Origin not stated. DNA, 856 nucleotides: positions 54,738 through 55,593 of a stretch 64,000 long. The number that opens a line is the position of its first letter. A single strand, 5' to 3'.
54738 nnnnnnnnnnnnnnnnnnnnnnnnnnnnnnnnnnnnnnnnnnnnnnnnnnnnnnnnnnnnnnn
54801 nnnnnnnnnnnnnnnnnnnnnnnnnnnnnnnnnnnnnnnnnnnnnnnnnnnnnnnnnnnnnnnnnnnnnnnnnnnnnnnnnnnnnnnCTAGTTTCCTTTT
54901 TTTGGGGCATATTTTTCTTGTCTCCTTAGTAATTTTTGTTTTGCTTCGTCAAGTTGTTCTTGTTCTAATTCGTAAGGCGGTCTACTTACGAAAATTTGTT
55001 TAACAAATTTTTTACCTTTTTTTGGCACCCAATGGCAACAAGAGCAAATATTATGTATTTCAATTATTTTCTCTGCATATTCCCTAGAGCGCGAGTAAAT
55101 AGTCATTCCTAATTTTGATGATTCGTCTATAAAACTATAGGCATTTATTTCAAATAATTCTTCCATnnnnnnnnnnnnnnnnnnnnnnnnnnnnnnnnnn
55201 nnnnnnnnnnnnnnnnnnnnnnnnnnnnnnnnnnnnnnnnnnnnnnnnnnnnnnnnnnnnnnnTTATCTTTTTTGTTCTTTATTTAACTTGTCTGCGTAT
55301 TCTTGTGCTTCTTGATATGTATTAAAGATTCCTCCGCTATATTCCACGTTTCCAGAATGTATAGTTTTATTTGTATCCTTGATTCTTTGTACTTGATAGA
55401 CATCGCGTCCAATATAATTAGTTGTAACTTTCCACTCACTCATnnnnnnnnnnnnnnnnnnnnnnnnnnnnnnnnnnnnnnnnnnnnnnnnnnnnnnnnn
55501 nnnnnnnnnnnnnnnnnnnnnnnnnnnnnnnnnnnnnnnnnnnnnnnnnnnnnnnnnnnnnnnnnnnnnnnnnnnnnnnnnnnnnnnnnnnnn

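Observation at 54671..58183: Antisense island in the prophage: ArdC-like gene plus six small (mostly acidic) ORFs ending in an RHH gene; candidate anti-defence (anti-restriction / anti-CRISPR) operon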

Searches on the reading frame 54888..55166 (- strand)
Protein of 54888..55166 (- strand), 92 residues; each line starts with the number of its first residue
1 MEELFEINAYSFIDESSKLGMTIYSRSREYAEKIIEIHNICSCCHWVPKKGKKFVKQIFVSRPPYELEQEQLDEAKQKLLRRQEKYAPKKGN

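Call 3: search_protein_families(library=pfam, proteins=[window:54888-55166:-], max_evalue=1)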
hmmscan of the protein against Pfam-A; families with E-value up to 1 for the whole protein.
window:54888-55166:- (92 aa): 2 families
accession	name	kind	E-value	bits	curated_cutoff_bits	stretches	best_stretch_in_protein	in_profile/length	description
PF11934.14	DUF3452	-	0.058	13.5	26.3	1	5-76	18-84/135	Domain of unknown function (DUF3452)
PF24537.1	zf-C2H2_fungi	-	0.12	12.2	27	1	40-54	11-22/35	Fungal C2H2 zinc finger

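Call 4: search_protein_families(library=phrogs, proteins=[window:54888-55166:-], max_evalue=0.1)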
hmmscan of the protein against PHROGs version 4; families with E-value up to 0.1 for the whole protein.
window:54888-55166:- (92 aa): 1 family
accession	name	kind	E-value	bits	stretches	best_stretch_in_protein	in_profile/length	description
phrog_35515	-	other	0.051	14.7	1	30-48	39-57/104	thymidine kinase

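Call 33: search_protein_families(library=pfam, max_evalue=0.01, proteins=[L013:4995-6800:+, L016:3915-4454:+, L016:4820-5275:+, L016:5277-5867:+, L016:2159-2509:+, L016:3635-3901:+, L016:5879-6043:+, L016:6537-7061:+, L016:7217-7699:+, L018:7127-7708:+])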
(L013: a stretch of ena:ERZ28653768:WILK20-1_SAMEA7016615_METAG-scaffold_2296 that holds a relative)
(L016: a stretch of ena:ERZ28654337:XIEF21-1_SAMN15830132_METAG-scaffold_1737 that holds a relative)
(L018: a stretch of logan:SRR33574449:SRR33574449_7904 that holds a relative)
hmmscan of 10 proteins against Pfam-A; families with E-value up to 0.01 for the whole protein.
L013:4995-6800:+ (601 aa): 1 family
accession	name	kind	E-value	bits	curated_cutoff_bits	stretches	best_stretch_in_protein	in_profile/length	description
PF18818.7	MPTase-PolyVal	-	1.3e-23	83.9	27.5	1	241-352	4-109/126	Zincin-like metallopeptidase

L016:3915-4454:+ (179 aa): 0 families

L016:4820-5275:+ (151 aa): 0 families

L016:5277-5867:+ (196 aa): 0 families

L016:2159-2509:+ (116 aa): 1 family
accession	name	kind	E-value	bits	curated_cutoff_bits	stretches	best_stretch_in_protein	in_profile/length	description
PF06760.16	DUF1221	-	0.0094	15.9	25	0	33-111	121-196/215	Protein of unknown function (DUF1221)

L016:3635-3901:+ (88 aa): 0 families

L016:5879-6043:+ (54 aa): 0 families

L016:6537-7061:+ (174 aa): 0 families

L016:7217-7699:+ (160 aa): 0 families

L018:7127-7708:+ (193 aa): 0 families

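Call 34: search_protein_families(library=pfam, max_evalue=0.01, proteins=[L013:6745-7161:+, L013:7326-7733:+, L013:7720-7995:+, L017:2409-2894:+, L017:5428-5748:+, L017:5751-5960:+, L016:2522-2872:+, L016:2885-3622:+, L016:4468-4806:+, L016:6047-6565:+])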
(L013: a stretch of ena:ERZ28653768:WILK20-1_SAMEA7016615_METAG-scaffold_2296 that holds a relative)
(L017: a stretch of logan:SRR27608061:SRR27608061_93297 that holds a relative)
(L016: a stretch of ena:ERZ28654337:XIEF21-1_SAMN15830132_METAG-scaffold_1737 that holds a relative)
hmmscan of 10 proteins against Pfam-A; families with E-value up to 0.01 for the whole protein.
L013:6745-7161:+ (138 aa): 0 families

L013:7326-7733:+ (135 aa): 0 families

L013:7720-7995:+ (91 aa): 1 family
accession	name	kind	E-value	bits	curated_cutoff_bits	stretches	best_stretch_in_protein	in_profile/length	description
PF07151.18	DUF1391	-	0.0079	16.3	27.3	0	40-57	30-47/48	Protein of unknown function (DUF1391)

L017:2409-2894:+ (161 aa): 0 families

L017:5428-5748:+ (106 aa): 0 families

L017:5751-5960:+ (69 aa): 0 families

L016:2522-2872:+ (116 aa): 0 families

L016:2885-3622:+ (245 aa): 0 families

L016:4468-4806:+ (112 aa): 0 families

L016:6047-6565:+ (172 aa): 1 family
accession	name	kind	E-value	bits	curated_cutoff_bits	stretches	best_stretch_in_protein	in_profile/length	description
PF04012.17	PspA_IM30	-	0.0022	18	33.9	1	2-44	97-139/220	PspA/IM30 family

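Call 50: search_protein_families(library=padloc, max_evalue=0.01, proteins=[P0001, P0005, P0007, P0012, P0013, P0014, P0017, P0020])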
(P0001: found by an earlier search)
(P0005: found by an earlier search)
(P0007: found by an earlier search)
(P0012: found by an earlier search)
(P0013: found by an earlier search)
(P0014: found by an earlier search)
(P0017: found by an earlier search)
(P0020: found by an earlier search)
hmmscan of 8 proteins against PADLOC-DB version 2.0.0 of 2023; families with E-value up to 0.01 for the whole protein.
P0001 (369 aa): 0 families

P0005 (114 aa): 0 families

P0007 (208 aa): 0 families

P0012 (89 aa): 0 families

P0013 (56 aa): 0 families

P0014 (59 aa): 0 families

P0017 (92 aa): 0 families

P0020 (79 aa): 0 families

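Call 78: search_protein_families(library=ncbifam, max_evalue=1, proteins=[P0001, P0005, P0007, P0012, P0013, P0014, P0017, P0020, P0100, P0111])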
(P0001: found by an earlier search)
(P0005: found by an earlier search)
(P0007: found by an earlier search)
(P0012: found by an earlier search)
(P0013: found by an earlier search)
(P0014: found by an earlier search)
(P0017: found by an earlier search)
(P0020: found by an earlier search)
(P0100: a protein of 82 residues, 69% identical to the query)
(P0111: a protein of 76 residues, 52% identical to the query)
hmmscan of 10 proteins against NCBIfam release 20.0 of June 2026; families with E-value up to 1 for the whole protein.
P0001 (369 aa): 1 family
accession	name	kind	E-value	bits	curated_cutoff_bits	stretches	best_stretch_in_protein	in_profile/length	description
NF009006.1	PRK12351.1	equivalog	0.068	11.6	550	1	244-321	136-214/376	bifunctional 2-methylcitrate synthase/citrate synthase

P0005 (114 aa): 0 families

P0007 (208 aa): 0 families

P0012 (89 aa): 1 family
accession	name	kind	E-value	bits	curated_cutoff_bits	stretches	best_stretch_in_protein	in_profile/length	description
NF010673.0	PRK14070.1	equivalog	0.1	12.7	119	1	56-88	24-56/75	exodeoxyribonuclease VII small subunit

P0013 (56 aa): 0 families

P0014 (59 aa): 0 families

P0017 (92 aa): 0 families

P0020 (79 aa): 1 family
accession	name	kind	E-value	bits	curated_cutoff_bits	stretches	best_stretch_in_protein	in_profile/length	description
NF005868.0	PRK07806.1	subfamily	0.19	11.3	162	1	9-74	30-92/248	SDR family oxidoreductase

P0100 (82 aa): 2 families
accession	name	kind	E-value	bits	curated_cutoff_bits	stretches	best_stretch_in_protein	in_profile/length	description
NF005400.0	PRK06947.1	equivalog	0.0089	15.3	367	1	8-71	29-89/252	SDR family oxidoreductase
NF004777.0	PRK06123.1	equivalog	0.044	13.2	383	1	7-70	25-85/249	SDR family oxidoreductase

P0111 (76 aa): 0 families

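Call 92: search_protein_families(library=pfam, max_evalue=0.001, proteins=[P0138])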
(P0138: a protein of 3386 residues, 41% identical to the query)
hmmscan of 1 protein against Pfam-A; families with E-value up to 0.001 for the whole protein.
P0138 (3386 aa): 19 families
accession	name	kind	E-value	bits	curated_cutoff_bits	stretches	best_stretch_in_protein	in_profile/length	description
PF07679.22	I-set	-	0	1440.9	23.7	36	961-1036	2-78/90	Immunoglobulin I-set domain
PF13927.12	Ig_3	-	0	1011.5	30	26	961-1033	3-76/78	Immunoglobulin domain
PF00047.31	ig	-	2e-283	916.1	21.8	24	3039-3106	2-72/81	Immunoglobulin domain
PF13895.12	Ig_2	-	4.9e-208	674.4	27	14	2509-2576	10-67/79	Immunoglobulin domain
PF07686.23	V-set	-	1.1e-115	380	26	3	966-1033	3-92/109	Immunoglobulin V-set domain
PF16706.11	Izumo-Ig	-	3.1e-86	283.9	26.7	0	261-344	2-86/88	Izumo-like Immunoglobulin domain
PF16681.11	Ig_5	-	1.3e-66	221.5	27.3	0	976-1042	9-67/82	Ig-like domain on T-cell surface glycoprotein CD3 epsilon chain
PF16680.11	Ig_4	-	5.3e-53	177.9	30.1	0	976-1042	3-58/71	T-cell surface glycoprotein CD3 delta chain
PF18452.7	Ig_6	-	1.8e-30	105.9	25.5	0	614-680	22-94/128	Immunoglobulin domain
PF07654.21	C1-set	-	2.1e-28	98.9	21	0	619-678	11-79/86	Immunoglobulin C1-set domain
PF05790.21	C2-set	-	4.4e-20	72.1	24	0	2021-2044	44-68/80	Immunoglobulin C2-set domain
PF22854.2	VEGFR1-3_N_Ig-like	-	3.9e-15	56.3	35.4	0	1254-1313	37-99/110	VEGFR1-3, N-terminal Ig-like domain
PF11465.14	Receptor_2B4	-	2.7e-12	47.3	21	0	947-1030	3-87/108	Natural killer cell receptor 2B4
PF22640.1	ManC_GMP_beta-helix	-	3.6e-10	40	27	0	1041-1071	11-41/55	MannoseP isomerase/GMP-like beta-helix domain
PF09391.15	DUF2000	-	5.8e-09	36.4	25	0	297-354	11-66/133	Protein of unknown function (DUF2000)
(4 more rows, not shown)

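Call 94: search_protein_families(library=phrogs, max_evalue=0.001, proteins=[L016:6537-7061:+, L016:3915-4454:+, L016:4820-5275:+, L016:5277-5867:+, L016:2159-2509:+, L016:7217-7699:+, L017:2409-2894:+, L016:2885-3622:+, L022:7296-8993:+, L058:5503-6738:+])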
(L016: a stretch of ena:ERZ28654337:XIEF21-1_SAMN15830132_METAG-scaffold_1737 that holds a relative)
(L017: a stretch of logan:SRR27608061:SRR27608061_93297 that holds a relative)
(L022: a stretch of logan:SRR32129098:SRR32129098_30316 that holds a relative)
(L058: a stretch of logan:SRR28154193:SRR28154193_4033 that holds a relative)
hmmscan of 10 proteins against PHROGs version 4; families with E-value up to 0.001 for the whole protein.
L016:6537-7061:+ (174 aa): 1 family
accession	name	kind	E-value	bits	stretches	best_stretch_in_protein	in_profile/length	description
phrog_799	-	other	9.7e-37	128.2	1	4-171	205-372/458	DNA methyltransferase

L016:3915-4454:+ (179 aa): 0 families

L016:4820-5275:+ (151 aa): 0 families

L016:5277-5867:+ (196 aa): 0 families

L016:2159-2509:+ (116 aa): 1 family
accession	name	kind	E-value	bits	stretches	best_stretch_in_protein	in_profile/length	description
phrog_17808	-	unknown function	2e-11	45.3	1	53-115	63-128/137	-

L016:7217-7699:+ (160 aa): 0 families

L017:2409-2894:+ (161 aa): 1 family
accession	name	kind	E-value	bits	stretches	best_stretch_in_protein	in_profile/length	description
phrog_4534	-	unknown function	2.9e-15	57.7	1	44-144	23-129/133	-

L016:2885-3622:+ (245 aa): 0 families

L022:7296-8993:+ (565 aa): 1 family
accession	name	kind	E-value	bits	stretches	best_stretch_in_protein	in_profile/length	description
phrog_10415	-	unknown function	0.00094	20.6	1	191-251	61-117/129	-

L058:5503-6738:+ (411 aa): 3 families
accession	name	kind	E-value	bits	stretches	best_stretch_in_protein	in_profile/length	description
phrog_16683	-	unknown function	3.9e-12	47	1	111-384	71-322/368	-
phrog_2443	-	other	1.4e-05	24.9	1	141-368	145-364/801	amidoligase enzyme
phrog_22302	-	unknown function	0.00019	21.3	1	193-293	109-206/453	-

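Call 95: search_protein_families(library=pfam, max_evalue=0.01, proteins=[L022:7296-8993:+, L022:9073-9432:+, L022:9453-9959:+, L022:10269-10661:+, L058:5503-6738:+, L058:6766-7350:+, L058:7364-7987:+, L058:9388-10047:+, L059:7476-7988:+, L059:8913-9245:+])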
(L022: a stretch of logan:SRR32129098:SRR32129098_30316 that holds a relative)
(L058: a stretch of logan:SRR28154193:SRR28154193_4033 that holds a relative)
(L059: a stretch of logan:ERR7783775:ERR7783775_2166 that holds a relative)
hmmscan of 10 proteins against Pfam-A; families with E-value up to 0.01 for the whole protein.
L022:7296-8993:+ (565 aa): 0 families

L022:9073-9432:+ (119 aa): 0 families

L022:9453-9959:+ (168 aa): 0 families

L022:10269-10661:+ (130 aa): 0 families

L058:5503-6738:+ (411 aa): 1 family
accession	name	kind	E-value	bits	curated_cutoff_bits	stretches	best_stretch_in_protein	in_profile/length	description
PF12224.13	Amidoligase_2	-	0.00017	22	22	1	223-362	95-244/245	Putative amidoligase enzyme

L058:6766-7350:+ (194 aa): 0 families

L058:7364-7987:+ (207 aa): 0 families

L058:9388-10047:+ (219 aa): 2 families
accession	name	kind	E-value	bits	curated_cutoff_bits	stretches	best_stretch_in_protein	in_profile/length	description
PF13328.12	HD_4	-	0.00019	21.7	27.2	1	88-154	1-70/156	HD domain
PF01966.28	HD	-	0.0059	17.3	22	0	118-178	22-86/116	HD domain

L059:7476-7988:+ (170 aa): 0 families

L059:8913-9245:+ (110 aa): 0 families

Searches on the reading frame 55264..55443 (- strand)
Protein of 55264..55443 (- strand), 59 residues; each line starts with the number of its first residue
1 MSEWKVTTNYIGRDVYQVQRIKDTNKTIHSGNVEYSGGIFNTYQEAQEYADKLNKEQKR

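Call 3: search_protein_families(library=pfam, proteins=[window:55264-55443:-], max_evalue=1)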
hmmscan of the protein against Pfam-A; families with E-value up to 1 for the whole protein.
window:55264-55443:- (59 aa): 2 families
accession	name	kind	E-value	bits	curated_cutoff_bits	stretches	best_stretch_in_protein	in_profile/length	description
PF19150.5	DUF5832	-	0.036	14.8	26.7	1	38-57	5-24/81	Family of unknown function (DUF5832)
PF04107.18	GCS2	-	0.15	11.8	21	1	23-48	37-62/291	Glutamate-cysteine ligase family 2(GCS2)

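Call 4: search_protein_families(library=phrogs, proteins=[window:55264-55443:-], max_evalue=0.1)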
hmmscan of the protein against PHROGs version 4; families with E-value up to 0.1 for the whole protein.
window:55264-55443:- (59 aa): 2 families
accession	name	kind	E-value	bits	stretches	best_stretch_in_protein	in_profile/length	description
phrog_33140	-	unknown function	0.0059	17.6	1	27-56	31-60/88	-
phrog_19631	-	unknown function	0.014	16.3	1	28-58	7-41/52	-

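Call 33: search_protein_families(library=pfam, max_evalue=0.01, proteins=[L013:4995-6800:+, L016:3915-4454:+, L016:4820-5275:+, L016:5277-5867:+, L016:2159-2509:+, L016:3635-3901:+, L016:5879-6043:+, L016:6537-7061:+, L016:7217-7699:+, L018:7127-7708:+])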
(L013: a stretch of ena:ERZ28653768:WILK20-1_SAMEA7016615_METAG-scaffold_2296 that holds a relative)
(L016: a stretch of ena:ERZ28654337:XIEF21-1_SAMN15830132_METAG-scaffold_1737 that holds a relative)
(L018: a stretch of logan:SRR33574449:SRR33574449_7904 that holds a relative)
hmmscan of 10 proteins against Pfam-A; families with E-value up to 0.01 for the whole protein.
L013:4995-6800:+ (601 aa): 1 family
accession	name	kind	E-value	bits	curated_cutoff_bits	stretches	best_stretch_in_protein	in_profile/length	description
PF18818.7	MPTase-PolyVal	-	1.3e-23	83.9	27.5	1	241-352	4-109/126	Zincin-like metallopeptidase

L016:3915-4454:+ (179 aa): 0 families

L016:4820-5275:+ (151 aa): 0 families

L016:5277-5867:+ (196 aa): 0 families

L016:2159-2509:+ (116 aa): 1 family
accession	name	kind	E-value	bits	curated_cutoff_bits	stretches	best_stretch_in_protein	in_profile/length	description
PF06760.16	DUF1221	-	0.0094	15.9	25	0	33-111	121-196/215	Protein of unknown function (DUF1221)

L016:3635-3901:+ (88 aa): 0 families

L016:5879-6043:+ (54 aa): 0 families

L016:6537-7061:+ (174 aa): 0 families

L016:7217-7699:+ (160 aa): 0 families

L018:7127-7708:+ (193 aa): 0 families

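Call 34: search_protein_families(library=pfam, max_evalue=0.01, proteins=[L013:6745-7161:+, L013:7326-7733:+, L013:7720-7995:+, L017:2409-2894:+, L017:5428-5748:+, L017:5751-5960:+, L016:2522-2872:+, L016:2885-3622:+, L016:4468-4806:+, L016:6047-6565:+])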
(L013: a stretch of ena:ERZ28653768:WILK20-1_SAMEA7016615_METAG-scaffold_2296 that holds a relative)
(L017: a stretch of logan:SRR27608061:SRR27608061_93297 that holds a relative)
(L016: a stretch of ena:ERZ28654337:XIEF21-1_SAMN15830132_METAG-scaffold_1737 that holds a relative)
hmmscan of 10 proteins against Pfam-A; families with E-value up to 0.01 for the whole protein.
L013:6745-7161:+ (138 aa): 0 families

L013:7326-7733:+ (135 aa): 0 families

L013:7720-7995:+ (91 aa): 1 family
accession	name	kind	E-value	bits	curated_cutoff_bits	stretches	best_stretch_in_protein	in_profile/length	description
PF07151.18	DUF1391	-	0.0079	16.3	27.3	0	40-57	30-47/48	Protein of unknown function (DUF1391)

L017:2409-2894:+ (161 aa): 0 families

L017:5428-5748:+ (106 aa): 0 families

L017:5751-5960:+ (69 aa): 0 families

L016:2522-2872:+ (116 aa): 0 families

L016:2885-3622:+ (245 aa): 0 families

L016:4468-4806:+ (112 aa): 0 families

L016:6047-6565:+ (172 aa): 1 family
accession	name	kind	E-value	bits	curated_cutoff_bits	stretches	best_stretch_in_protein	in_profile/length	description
PF04012.17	PspA_IM30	-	0.0022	18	33.9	1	2-44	97-139/220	PspA/IM30 family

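Call 50: search_protein_families(library=padloc, max_evalue=0.01, proteins=[P0001, P0005, P0007, P0012, P0013, P0014, P0017, P0020])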
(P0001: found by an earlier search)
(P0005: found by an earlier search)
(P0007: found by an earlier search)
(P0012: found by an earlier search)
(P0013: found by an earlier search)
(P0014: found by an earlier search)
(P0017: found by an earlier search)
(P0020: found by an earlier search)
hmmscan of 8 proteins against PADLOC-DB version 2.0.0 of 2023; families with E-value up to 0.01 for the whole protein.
P0001 (369 aa): 0 families

P0005 (114 aa): 0 families

P0007 (208 aa): 0 families

P0012 (89 aa): 0 families

P0013 (56 aa): 0 families

P0014 (59 aa): 0 families

P0017 (92 aa): 0 families

P0020 (79 aa): 0 families

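Call 78: search_protein_families(library=ncbifam, max_evalue=1, proteins=[P0001, P0005, P0007, P0012, P0013, P0014, P0017, P0020, P0100, P0111])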
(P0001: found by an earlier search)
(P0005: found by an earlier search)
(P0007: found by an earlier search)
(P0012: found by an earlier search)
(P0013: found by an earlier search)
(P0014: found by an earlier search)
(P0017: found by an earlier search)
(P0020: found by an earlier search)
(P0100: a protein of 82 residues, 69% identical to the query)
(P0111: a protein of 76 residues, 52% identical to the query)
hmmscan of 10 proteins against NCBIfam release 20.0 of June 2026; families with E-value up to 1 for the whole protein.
P0001 (369 aa): 1 family
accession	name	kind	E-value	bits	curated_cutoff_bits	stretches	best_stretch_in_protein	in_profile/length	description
NF009006.1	PRK12351.1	equivalog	0.068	11.6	550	1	244-321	136-214/376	bifunctional 2-methylcitrate synthase/citrate synthase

P0005 (114 aa): 0 families

P0007 (208 aa): 0 families

P0012 (89 aa): 1 family
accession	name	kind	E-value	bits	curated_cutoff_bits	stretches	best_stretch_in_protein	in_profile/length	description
NF010673.0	PRK14070.1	equivalog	0.1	12.7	119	1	56-88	24-56/75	exodeoxyribonuclease VII small subunit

P0013 (56 aa): 0 families

P0014 (59 aa): 0 families

P0017 (92 aa): 0 families

P0020 (79 aa): 1 family
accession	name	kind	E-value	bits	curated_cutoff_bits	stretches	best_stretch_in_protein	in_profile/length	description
NF005868.0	PRK07806.1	subfamily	0.19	11.3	162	1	9-74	30-92/248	SDR family oxidoreductase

P0100 (82 aa): 2 families
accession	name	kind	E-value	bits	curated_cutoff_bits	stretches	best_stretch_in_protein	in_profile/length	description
NF005400.0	PRK06947.1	equivalog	0.0089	15.3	367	1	8-71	29-89/252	SDR family oxidoreductase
NF004777.0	PRK06123.1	equivalog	0.044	13.2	383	1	7-70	25-85/249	SDR family oxidoreductase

P0111 (76 aa): 0 families

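Call 92: search_protein_families(library=pfam, max_evalue=0.001, proteins=[P0138])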
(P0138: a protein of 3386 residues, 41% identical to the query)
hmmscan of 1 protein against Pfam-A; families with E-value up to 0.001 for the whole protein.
P0138 (3386 aa): 19 families
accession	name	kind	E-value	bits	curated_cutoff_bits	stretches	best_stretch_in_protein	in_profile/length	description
PF07679.22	I-set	-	0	1440.9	23.7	36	961-1036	2-78/90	Immunoglobulin I-set domain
PF13927.12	Ig_3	-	0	1011.5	30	26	961-1033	3-76/78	Immunoglobulin domain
PF00047.31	ig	-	2e-283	916.1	21.8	24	3039-3106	2-72/81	Immunoglobulin domain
PF13895.12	Ig_2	-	4.9e-208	674.4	27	14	2509-2576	10-67/79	Immunoglobulin domain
PF07686.23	V-set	-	1.1e-115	380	26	3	966-1033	3-92/109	Immunoglobulin V-set domain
PF16706.11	Izumo-Ig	-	3.1e-86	283.9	26.7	0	261-344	2-86/88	Izumo-like Immunoglobulin domain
PF16681.11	Ig_5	-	1.3e-66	221.5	27.3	0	976-1042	9-67/82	Ig-like domain on T-cell surface glycoprotein CD3 epsilon chain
PF16680.11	Ig_4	-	5.3e-53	177.9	30.1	0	976-1042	3-58/71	T-cell surface glycoprotein CD3 delta chain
PF18452.7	Ig_6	-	1.8e-30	105.9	25.5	0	614-680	22-94/128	Immunoglobulin domain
PF07654.21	C1-set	-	2.1e-28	98.9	21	0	619-678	11-79/86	Immunoglobulin C1-set domain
PF05790.21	C2-set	-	4.4e-20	72.1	24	0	2021-2044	44-68/80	Immunoglobulin C2-set domain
PF22854.2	VEGFR1-3_N_Ig-like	-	3.9e-15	56.3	35.4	0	1254-1313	37-99/110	VEGFR1-3, N-terminal Ig-like domain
PF11465.14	Receptor_2B4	-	2.7e-12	47.3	21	0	947-1030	3-87/108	Natural killer cell receptor 2B4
PF22640.1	ManC_GMP_beta-helix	-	3.6e-10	40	27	0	1041-1071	11-41/55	MannoseP isomerase/GMP-like beta-helix domain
PF09391.15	DUF2000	-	5.8e-09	36.4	25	0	297-354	11-66/133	Protein of unknown function (DUF2000)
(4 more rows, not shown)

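Call 94: search_protein_families(library=phrogs, max_evalue=0.001, proteins=[L016:6537-7061:+, L016:3915-4454:+, L016:4820-5275:+, L016:5277-5867:+, L016:2159-2509:+, L016:7217-7699:+, L017:2409-2894:+, L016:2885-3622:+, L022:7296-8993:+, L058:5503-6738:+])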
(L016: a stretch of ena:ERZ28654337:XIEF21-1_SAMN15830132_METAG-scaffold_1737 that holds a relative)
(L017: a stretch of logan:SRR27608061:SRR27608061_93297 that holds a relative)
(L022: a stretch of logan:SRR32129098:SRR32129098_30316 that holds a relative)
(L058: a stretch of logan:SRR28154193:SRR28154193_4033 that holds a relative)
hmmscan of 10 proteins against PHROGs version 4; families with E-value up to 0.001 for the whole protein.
L016:6537-7061:+ (174 aa): 1 family
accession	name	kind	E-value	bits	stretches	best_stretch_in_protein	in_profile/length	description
phrog_799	-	other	9.7e-37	128.2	1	4-171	205-372/458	DNA methyltransferase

L016:3915-4454:+ (179 aa): 0 families

L016:4820-5275:+ (151 aa): 0 families

L016:5277-5867:+ (196 aa): 0 families

L016:2159-2509:+ (116 aa): 1 family
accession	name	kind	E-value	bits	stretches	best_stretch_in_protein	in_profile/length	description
phrog_17808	-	unknown function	2e-11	45.3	1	53-115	63-128/137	-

L016:7217-7699:+ (160 aa): 0 families

L017:2409-2894:+ (161 aa): 1 family
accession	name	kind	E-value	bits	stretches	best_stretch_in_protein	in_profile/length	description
phrog_4534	-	unknown function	2.9e-15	57.7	1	44-144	23-129/133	-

L016:2885-3622:+ (245 aa): 0 families

L022:7296-8993:+ (565 aa): 1 family
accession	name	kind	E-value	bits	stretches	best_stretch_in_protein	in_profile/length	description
phrog_10415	-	unknown function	0.00094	20.6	1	191-251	61-117/129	-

L058:5503-6738:+ (411 aa): 3 families
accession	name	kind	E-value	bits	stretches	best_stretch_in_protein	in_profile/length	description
phrog_16683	-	unknown function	3.9e-12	47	1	111-384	71-322/368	-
phrog_2443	-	other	1.4e-05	24.9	1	141-368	145-364/801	amidoligase enzyme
phrog_22302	-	unknown function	0.00019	21.3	1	193-293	109-206/453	-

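Call 95: search_protein_families(library=pfam, max_evalue=0.01, proteins=[L022:7296-8993:+, L022:9073-9432:+, L022:9453-9959:+, L022:10269-10661:+, L058:5503-6738:+, L058:6766-7350:+, L058:7364-7987:+, L058:9388-10047:+, L059:7476-7988:+, L059:8913-9245:+])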
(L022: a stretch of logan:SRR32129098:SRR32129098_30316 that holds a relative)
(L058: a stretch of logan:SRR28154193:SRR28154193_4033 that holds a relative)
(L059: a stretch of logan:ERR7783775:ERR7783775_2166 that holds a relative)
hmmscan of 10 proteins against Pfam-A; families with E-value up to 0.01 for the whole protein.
L022:7296-8993:+ (565 aa): 0 families

L022:9073-9432:+ (119 aa): 0 families

L022:9453-9959:+ (168 aa): 0 families

L022:10269-10661:+ (130 aa): 0 families

L058:5503-6738:+ (411 aa): 1 family
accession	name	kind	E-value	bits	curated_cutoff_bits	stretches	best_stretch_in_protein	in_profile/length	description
PF12224.13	Amidoligase_2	-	0.00017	22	22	1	223-362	95-244/245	Putative amidoligase enzyme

L058:6766-7350:+ (194 aa): 0 families

L058:7364-7987:+ (207 aa): 0 families

L058:9388-10047:+ (219 aa): 2 families
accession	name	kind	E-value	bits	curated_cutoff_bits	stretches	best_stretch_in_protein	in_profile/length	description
PF13328.12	HD_4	-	0.00019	21.7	27.2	1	88-154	1-70/156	HD domain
PF01966.28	HD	-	0.0059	17.3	22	0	118-178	22-86/116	HD domain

L059:7476-7988:+ (170 aa): 0 families

L059:8913-9245:+ (110 aa): 0 families
